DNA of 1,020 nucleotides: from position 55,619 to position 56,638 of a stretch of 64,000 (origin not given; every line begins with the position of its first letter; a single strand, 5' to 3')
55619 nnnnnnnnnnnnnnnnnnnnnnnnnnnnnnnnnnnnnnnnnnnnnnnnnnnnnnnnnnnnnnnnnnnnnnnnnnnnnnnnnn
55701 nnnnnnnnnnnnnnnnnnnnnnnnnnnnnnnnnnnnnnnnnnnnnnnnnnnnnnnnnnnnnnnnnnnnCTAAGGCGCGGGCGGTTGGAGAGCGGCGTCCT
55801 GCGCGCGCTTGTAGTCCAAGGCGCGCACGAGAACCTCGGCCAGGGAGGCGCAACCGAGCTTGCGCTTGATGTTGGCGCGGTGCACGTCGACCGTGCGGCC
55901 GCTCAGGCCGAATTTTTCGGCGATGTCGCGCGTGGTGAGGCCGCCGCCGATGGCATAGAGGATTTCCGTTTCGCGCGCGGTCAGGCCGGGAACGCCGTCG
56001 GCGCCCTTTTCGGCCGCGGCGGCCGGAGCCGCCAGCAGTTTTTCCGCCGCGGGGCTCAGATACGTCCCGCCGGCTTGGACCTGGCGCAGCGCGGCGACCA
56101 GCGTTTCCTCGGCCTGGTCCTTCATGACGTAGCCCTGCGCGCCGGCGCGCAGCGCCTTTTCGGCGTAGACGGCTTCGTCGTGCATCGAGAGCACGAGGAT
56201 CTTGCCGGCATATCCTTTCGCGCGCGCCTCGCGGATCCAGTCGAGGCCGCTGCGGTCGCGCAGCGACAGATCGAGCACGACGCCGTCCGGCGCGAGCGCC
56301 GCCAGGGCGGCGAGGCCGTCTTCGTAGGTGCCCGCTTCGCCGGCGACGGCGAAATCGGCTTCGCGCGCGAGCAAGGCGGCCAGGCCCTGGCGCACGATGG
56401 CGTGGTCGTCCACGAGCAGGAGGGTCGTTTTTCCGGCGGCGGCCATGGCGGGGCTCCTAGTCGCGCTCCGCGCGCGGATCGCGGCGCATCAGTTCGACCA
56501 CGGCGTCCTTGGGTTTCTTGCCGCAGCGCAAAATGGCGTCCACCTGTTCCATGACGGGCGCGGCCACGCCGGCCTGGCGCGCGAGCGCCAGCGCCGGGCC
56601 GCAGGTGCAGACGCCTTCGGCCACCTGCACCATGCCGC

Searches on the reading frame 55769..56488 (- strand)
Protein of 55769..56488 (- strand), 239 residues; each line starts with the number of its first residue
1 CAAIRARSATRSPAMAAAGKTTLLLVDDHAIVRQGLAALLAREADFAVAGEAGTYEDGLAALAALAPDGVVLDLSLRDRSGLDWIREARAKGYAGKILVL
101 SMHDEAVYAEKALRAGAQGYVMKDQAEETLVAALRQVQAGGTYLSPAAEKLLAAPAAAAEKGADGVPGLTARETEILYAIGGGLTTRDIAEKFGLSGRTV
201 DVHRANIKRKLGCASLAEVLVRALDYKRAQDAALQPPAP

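Call 22: search_protein_families(library=pfam, proteins=[window:55769-56488:-], max_evalue=0.001)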
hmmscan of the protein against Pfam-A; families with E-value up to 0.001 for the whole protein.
window:55769-56488:- (239 aa): 3 families
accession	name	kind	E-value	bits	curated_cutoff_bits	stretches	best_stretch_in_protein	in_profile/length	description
PF00072.30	Response_reg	-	7.8e-22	78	30.2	1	24-135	2-111/111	Response regulator receiver domain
PF00196.25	GerE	-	7.3e-15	54.8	23.5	1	169-221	3-55/57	Bacterial regulatory proteins, luxR family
PF08281.18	Sigma70_r4_2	-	0.00047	20.2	25.7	1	169-211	11-54/54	Sigma-70, region 4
